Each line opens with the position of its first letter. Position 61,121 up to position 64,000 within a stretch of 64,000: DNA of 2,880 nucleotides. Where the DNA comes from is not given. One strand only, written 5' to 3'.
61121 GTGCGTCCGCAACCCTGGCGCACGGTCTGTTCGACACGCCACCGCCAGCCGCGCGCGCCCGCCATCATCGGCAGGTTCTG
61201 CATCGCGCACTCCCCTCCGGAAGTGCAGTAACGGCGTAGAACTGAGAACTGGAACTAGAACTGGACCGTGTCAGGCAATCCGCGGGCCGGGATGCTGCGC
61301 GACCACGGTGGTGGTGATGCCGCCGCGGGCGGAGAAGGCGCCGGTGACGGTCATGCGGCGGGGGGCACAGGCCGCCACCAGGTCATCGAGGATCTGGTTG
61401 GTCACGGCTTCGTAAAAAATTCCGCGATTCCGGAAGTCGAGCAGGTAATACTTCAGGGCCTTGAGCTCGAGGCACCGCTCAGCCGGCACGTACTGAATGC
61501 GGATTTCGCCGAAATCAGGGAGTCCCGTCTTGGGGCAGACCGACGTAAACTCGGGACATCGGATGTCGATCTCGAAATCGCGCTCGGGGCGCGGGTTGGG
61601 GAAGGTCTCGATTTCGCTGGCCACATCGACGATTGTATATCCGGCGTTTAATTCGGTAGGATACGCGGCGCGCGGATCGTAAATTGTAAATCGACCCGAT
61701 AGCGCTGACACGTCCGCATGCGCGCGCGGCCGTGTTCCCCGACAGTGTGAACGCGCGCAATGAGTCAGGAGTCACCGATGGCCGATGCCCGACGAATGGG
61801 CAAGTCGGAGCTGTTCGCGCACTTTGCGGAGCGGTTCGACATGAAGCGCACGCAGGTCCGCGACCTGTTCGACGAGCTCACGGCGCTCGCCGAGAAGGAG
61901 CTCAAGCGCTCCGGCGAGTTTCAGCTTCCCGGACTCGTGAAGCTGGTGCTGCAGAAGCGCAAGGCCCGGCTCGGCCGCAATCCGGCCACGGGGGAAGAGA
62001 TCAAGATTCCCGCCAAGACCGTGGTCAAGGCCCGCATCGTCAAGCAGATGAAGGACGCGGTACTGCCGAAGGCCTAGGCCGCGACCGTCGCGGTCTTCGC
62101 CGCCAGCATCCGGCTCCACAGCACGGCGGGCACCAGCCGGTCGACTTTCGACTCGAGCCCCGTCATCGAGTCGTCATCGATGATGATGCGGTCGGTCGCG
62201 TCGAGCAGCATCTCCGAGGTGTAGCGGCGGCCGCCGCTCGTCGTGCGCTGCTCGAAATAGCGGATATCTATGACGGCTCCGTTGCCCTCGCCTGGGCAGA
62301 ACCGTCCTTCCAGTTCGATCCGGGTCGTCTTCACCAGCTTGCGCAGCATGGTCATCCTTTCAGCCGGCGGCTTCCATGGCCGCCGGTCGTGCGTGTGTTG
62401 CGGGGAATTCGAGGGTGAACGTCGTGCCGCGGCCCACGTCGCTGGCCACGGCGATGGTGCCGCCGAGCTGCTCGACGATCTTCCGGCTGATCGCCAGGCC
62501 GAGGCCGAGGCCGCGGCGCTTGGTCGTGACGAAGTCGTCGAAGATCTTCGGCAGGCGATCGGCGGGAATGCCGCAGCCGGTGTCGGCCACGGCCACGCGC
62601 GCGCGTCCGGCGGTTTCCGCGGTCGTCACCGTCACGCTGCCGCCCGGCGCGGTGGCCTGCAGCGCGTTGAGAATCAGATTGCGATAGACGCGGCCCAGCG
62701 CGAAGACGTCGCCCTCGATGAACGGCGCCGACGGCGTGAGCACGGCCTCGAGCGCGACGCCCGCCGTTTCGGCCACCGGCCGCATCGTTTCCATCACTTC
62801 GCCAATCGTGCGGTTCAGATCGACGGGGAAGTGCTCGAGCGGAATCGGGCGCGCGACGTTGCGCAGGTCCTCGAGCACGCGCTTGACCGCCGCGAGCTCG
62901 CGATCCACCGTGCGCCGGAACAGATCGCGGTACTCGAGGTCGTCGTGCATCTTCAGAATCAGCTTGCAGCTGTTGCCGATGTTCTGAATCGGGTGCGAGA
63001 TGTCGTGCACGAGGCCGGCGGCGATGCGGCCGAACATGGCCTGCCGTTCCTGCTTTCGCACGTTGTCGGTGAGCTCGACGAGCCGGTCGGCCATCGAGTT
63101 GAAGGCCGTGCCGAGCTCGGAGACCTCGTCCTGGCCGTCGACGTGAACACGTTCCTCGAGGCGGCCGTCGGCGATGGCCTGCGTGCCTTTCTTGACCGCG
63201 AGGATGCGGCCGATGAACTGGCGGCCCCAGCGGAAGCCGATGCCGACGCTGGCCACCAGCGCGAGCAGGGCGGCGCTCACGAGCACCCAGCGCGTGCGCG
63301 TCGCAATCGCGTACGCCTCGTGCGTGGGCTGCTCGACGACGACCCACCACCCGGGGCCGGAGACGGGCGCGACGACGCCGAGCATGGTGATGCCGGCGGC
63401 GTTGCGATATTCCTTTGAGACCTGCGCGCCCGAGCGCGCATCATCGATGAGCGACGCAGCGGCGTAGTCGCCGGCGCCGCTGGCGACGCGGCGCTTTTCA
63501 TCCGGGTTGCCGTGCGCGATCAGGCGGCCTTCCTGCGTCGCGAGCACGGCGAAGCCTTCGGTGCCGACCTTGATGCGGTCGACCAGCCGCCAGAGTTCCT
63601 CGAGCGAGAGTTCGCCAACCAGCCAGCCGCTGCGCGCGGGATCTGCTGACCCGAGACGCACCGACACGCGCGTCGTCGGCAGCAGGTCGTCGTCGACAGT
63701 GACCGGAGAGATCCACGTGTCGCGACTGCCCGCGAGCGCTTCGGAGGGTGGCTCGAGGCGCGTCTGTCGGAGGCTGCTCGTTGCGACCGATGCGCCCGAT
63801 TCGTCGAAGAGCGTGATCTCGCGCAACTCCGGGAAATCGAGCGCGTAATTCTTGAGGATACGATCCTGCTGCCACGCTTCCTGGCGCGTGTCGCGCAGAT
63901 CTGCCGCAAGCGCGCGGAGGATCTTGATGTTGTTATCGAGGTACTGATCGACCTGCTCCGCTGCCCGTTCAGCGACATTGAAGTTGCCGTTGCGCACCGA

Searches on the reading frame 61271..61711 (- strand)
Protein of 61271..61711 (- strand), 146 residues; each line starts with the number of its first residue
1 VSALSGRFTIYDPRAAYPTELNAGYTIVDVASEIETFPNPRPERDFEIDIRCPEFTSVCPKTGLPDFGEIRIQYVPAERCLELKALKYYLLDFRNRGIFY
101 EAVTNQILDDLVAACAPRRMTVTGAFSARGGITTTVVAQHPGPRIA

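Call 9: search_protein_families(library=pfam, proteins=[window:61271-61711:-], max_evalue=0.001)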
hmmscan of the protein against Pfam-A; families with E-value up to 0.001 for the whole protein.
window:61271-61711:- (146 aa): 2 families
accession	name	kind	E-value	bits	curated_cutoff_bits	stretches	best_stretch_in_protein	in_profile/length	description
PF14489.11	QueF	-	4.3e-31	107.4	27.3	1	65-141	1-77/81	QueF-like protein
PF01227.27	GTP_cyclohydroI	-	0.0003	20.7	27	1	53-123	65-135/179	GTP cyclohydrolase I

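Call 67: find_homologous_proteins(query=window:61271-61624:-)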
Query window:61271-61624:- (117 aa): 8000 proteins with E <= 0.001 among 8000 candidates; the best 120 are listed.
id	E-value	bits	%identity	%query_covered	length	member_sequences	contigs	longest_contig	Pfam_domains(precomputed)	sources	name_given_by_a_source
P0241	1.2e-72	259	99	100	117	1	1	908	PF14489.12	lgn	-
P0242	2.4e-70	252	94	100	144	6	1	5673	PF14489.12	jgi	jgi:7-cyano-7-deazaguanine reductase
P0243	3.4e-70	251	96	97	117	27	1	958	PF14489.12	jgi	jgi:7-cyano-7-deazaguanine reductase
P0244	3.8e-70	251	95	99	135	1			PF14489.12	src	-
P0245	3.9e-70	251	94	100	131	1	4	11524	PF14489.12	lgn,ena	-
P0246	5.0e-70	251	94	100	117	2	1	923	PF14489.12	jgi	jgi:7-cyano-7-deazaguanine reductase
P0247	8.8e-70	250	94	100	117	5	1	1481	PF14489.12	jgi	jgi:7-cyano-7-deazaguanine reductase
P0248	1.1e-69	250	93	100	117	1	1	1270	PF14489.12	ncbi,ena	-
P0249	1.3e-69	249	93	100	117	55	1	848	PF14489.12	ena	-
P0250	1.5e-69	249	94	100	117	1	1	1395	PF14489.12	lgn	-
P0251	1.8e-69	249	93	100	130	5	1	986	PF14489.12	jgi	-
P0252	2.7e-69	248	92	100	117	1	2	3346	PF14489.12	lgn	-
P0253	3.5e-69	248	93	100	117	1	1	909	PF14489.12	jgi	-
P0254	6.8e-69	247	92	100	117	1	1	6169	PF14489.12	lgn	-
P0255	1.3e-68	246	92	100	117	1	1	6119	PF14489.12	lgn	-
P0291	7.8e-65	234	89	97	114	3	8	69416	PF14489.12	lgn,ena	-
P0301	3.8e-60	219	86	95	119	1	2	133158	PF14489.12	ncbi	-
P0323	5.2e-59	215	85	95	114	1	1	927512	PF14489.12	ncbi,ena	-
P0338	1.4e-58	214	86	95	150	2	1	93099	PF14489.12,PF01227.28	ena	-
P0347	2.4e-58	213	86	91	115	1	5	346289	PF14489.12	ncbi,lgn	-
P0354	3.3e-58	213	80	97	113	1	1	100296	PF14489.12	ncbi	-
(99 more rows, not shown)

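Call 68: find_encoding_contigs(protein=P0291, flank=8000, max_places=1)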
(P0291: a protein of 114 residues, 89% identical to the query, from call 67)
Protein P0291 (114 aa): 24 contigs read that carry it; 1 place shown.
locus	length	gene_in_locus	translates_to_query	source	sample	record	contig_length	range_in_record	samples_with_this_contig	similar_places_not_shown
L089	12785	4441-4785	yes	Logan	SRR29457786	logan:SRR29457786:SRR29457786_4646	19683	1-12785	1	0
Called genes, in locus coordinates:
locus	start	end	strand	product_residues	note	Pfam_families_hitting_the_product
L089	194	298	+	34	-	-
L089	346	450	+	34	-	-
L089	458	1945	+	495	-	PF00496:SBP_bac_5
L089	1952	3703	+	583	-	PF02743:dCache_1, PF17201:Cache_3-Cache_2 (weak), PF00672:HAMP, PF02518:HATPase_c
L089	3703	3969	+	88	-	-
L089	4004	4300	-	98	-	PF00216:Bac_DNA_binding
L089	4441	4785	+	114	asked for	PF14489:QueF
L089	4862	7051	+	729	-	PF00176:SNF2-rel_dom, PF00270:DEAD, PF04851:ResIII, PF00271:Helicase_C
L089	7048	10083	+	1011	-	PF02384:N6_Mtase, PF20473:MmeI_Mtase (weak), PF07669:Eco57I, PF02384:N6_Mtase (weak)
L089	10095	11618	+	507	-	PF12838:Fer4_7 (faint), PF13237:Fer4_10 (weak), PF13247:Fer4_11, PF00037:Fer4 (weak), PF12797:Fer4_2 (weak), PF12837:Fer4_6 (weak), PF03916:NrfD, PF14589:NrfD_2, +1 more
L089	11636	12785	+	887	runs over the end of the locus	PF04879:Molybdop_Fe4S4, PF00384:Molybdopterin, PF01568:Molydop_binding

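Call 69: find_encoding_contigs(protein=P0301, flank=8000, max_places=1)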
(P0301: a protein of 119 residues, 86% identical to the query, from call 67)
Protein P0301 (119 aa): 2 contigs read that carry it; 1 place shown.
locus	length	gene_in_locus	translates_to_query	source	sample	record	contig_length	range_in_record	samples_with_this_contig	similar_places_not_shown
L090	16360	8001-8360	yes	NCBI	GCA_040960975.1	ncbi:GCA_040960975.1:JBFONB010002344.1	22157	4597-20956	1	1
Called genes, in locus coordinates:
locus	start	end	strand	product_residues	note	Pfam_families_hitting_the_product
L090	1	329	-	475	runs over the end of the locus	PF00890:FAD_binding_2 (weak), PF01134:GIDA (weak), PF01266:DAO (faint), PF01494:FAD_binding_3 (faint), PF07992:Pyr_redox_2, PF12831:FAD_oxidored, PF00070:Pyr_redox, PF02852:Pyr_redox_dim, +3 more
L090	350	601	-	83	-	-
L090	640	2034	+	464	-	PF00072:Response_reg, PF00158:Sigma54_activat, PF14532:Sigma54_activ_2, PF07728:AAA_5, PF25601:AAA_lid_14, PF02954:HTH_8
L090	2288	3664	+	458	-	PF13353:Fer4_12 (weak), PF04055:Radical_SAM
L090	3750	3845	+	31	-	-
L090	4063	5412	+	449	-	PF00496:SBP_bac_5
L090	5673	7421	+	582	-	PF02743:dCache_1 (weak), PF17201:Cache_3-Cache_2 (weak), PF00672:HAMP, PF13581:HATPase_c_2 (faint), PF02518:HATPase_c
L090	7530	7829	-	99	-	PF00216:Bac_DNA_binding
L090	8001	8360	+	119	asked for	PF14489:QueF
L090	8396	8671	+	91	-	PF01713:Smr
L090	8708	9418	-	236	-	PF04140:ICMT, PF04191:PEMT (weak)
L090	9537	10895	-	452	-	-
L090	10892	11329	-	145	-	PF02643:DUF192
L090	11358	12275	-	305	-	PF00482:T2SSF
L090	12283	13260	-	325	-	PF00482:T2SSF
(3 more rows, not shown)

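Call 70: find_encoding_contigs(protein=P0323, flank=8000, max_places=1)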
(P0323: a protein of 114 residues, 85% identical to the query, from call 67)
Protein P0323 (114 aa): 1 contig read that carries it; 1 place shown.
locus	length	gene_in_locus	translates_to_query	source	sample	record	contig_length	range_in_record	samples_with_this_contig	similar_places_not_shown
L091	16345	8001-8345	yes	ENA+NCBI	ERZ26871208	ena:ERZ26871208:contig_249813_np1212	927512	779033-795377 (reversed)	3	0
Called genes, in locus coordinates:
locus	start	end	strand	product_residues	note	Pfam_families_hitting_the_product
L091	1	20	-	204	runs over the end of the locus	PF04542:Sigma70_r2, PF08281:Sigma70_r4_2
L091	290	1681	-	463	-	PF00672:HAMP, PF00512:HisKA, PF02518:HATPase_c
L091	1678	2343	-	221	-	PF00072:Response_reg, PF00486:Trans_reg_C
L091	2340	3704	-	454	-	PF00144:Beta-lactamase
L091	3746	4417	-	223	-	PF21948:LplA-B_cat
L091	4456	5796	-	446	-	PF00364:Biotin_lipoyl, PF02817:E3_binding, PF00198:2-oxoacid_dh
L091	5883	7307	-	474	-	PF00890:FAD_binding_2, PF01134:GIDA (weak), PF07992:Pyr_redox_2, PF12831:FAD_oxidored, PF13450:NAD_binding_8 (weak), PF13738:Pyr_redox_3, PF00070:Pyr_redox, PF02852:Pyr_redox_dim, +2 more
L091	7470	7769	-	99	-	PF00216:Bac_DNA_binding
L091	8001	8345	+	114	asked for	PF14489:QueF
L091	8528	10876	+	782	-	PF04851:ResIII, PF00176:SNF2-rel_dom, PF00270:DEAD, PF00271:Helicase_C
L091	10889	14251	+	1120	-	PF02384:N6_Mtase, PF20473:MmeI_Mtase (weak), PF07669:Eco57I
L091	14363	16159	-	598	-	-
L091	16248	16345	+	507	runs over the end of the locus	PF12797:Fer4_2 (faint), PF12800:Fer4_4 (faint), PF12837:Fer4_6 (faint), PF12838:Fer4_7 (faint), PF13187:Fer4_9 (faint), PF13247:Fer4_11, PF00037:Fer4 (weak), PF03916:NrfD, +1 more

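Call 71: find_encoding_contigs(protein=P0338, flank=10000, max_places=1)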
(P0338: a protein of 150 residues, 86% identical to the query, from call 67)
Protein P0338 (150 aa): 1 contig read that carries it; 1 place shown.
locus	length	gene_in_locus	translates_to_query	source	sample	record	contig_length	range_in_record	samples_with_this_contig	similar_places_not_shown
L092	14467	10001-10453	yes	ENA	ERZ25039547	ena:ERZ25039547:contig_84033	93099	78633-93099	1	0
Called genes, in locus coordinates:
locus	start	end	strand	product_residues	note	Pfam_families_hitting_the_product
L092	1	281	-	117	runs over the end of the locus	PF00364:Biotin_lipoyl, PF25997:BSH_YhbJ (faint), PF25917:BSH_RND (weak), PF25919:BSH_CusB (weak)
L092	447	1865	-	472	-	PF00890:FAD_binding_2, PF01134:GIDA (faint), PF01266:DAO (faint), PF03486:HI0933_like (faint), PF07992:Pyr_redox_2, PF12831:FAD_oxidored, PF00070:Pyr_redox, PF02852:Pyr_redox_dim, +2 more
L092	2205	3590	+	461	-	PF00072:Response_reg, PF00158:Sigma54_activat, PF14532:Sigma54_activ_2, PF25601:AAA_lid_14, PF02954:HTH_8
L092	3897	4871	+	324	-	PF13353:Fer4_12 (faint), PF04055:Radical_SAM (weak)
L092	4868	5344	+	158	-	-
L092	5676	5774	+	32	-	-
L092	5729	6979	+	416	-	PF00496:SBP_bac_5 (faint)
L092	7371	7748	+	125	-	-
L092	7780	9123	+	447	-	PF00672:HAMP, PF02518:HATPase_c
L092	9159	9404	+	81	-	-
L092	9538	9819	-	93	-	PF00216:Bac_DNA_binding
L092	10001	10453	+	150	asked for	PF01227:GTP_cyclohydroI (weak), PF14489:QueF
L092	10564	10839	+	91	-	PF01713:Smr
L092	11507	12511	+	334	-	-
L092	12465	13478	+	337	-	PF00271:Helicase_C (faint)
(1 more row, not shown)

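Call 72: find_encoding_contigs(protein=P0347, flank=10000, max_places=1)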
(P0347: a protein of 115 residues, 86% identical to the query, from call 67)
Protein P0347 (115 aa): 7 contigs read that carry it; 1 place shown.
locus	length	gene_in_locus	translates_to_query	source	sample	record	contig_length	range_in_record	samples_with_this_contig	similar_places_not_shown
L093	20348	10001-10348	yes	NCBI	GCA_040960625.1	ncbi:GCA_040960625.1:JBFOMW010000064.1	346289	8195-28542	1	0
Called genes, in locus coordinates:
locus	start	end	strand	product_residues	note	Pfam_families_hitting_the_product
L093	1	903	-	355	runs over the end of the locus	PF00676:E1_dh, PF00456:Transketolase_N (weak), PF13292:DXP_synthase_N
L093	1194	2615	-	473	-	PF00890:FAD_binding_2, PF01134:GIDA, PF01266:DAO (faint), PF07992:Pyr_redox_2, PF12831:FAD_oxidored, PF13450:NAD_binding_8 (weak), PF00070:Pyr_redox, PF02852:Pyr_redox_dim, +6 more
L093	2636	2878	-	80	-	-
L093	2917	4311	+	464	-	PF00072:Response_reg, PF00158:Sigma54_activat, PF14532:Sigma54_activ_2, PF07728:AAA_5 (weak), PF25601:AAA_lid_14, PF02954:HTH_8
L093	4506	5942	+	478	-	PF04055:Radical_SAM, PF13353:Fer4_12 (weak)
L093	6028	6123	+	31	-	-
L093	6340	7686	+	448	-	PF00496:SBP_bac_5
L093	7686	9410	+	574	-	PF02743:dCache_1, PF17201:Cache_3-Cache_2 (weak), PF00672:HAMP, PF02518:HATPase_c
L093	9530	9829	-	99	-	PF00216:Bac_DNA_binding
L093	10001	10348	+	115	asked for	PF14489:QueF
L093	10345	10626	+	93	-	PF01713:Smr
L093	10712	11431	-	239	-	PF04140:ICMT (weak), PF04191:PEMT (weak)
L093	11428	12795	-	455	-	-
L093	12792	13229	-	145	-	PF02643:DUF192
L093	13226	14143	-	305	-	PF00482:T2SSF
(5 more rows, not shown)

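Call 73: find_encoding_contigs(protein=P0354, flank=10000, max_places=1)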
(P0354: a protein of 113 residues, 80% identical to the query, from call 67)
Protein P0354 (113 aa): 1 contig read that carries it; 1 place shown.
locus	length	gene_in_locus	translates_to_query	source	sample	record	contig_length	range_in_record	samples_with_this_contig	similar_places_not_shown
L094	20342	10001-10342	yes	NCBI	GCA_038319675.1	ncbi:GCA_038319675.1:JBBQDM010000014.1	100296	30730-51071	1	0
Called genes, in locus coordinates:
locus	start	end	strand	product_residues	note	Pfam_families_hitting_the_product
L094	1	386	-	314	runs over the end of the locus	PF00126:HTH_1, PF03466:LysR_substrate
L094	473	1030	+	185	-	-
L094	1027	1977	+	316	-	PF05982:Sbt_1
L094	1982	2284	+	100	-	PF00543:P-II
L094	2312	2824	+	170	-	PF00731:AIRC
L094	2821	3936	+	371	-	PF22660:RS_preATP-grasp-like, PF02222:ATP-grasp, PF17769:PurK_C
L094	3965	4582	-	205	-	PF00484:Pro_CA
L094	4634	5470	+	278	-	PF00056:Ldh_1_N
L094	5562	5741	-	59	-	-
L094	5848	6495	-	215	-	PF21948:LplA-B_cat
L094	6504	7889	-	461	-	PF00364:Biotin_lipoyl, PF02817:E3_binding, PF00198:2-oxoacid_dh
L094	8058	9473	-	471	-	PF00890:FAD_binding_2, PF01134:GIDA (weak), PF07992:Pyr_redox_2, PF12831:FAD_oxidored, PF13450:NAD_binding_8 (weak), PF13738:Pyr_redox_3, PF00070:Pyr_redox, PF02852:Pyr_redox_dim, +3 more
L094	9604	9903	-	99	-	PF00216:Bac_DNA_binding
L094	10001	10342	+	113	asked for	PF14489:QueF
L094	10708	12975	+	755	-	PF04851:ResIII (weak), PF00176:SNF2-rel_dom, PF00270:DEAD, PF00271:Helicase_C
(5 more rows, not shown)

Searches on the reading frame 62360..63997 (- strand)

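Call 9: search_protein_families(library=pfam, proteins=[window:62360-63997:-], max_evalue=0.001)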
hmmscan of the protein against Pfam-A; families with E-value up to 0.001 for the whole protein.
window:62360-63997:- (545 aa): 4 families
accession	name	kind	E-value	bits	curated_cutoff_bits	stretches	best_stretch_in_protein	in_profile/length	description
PF02518.31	HATPase_c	-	2.9e-28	98.9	26.4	1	430-534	2-110/111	Histidine kinase-, DNA gyrase B-, and HSP90-like ATPase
PF02743.24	dCache_1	-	8.1e-15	55.4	45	1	8-221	14-239/240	Cache domain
PF00672.30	HAMP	-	6e-13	49.3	25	1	259-307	4-52/53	HAMP domain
PF17201.10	Cache_3-Cache_2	-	8.7e-05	22.4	27.7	1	131-235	187-296/299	Cache 3/Cache 2 fusion domain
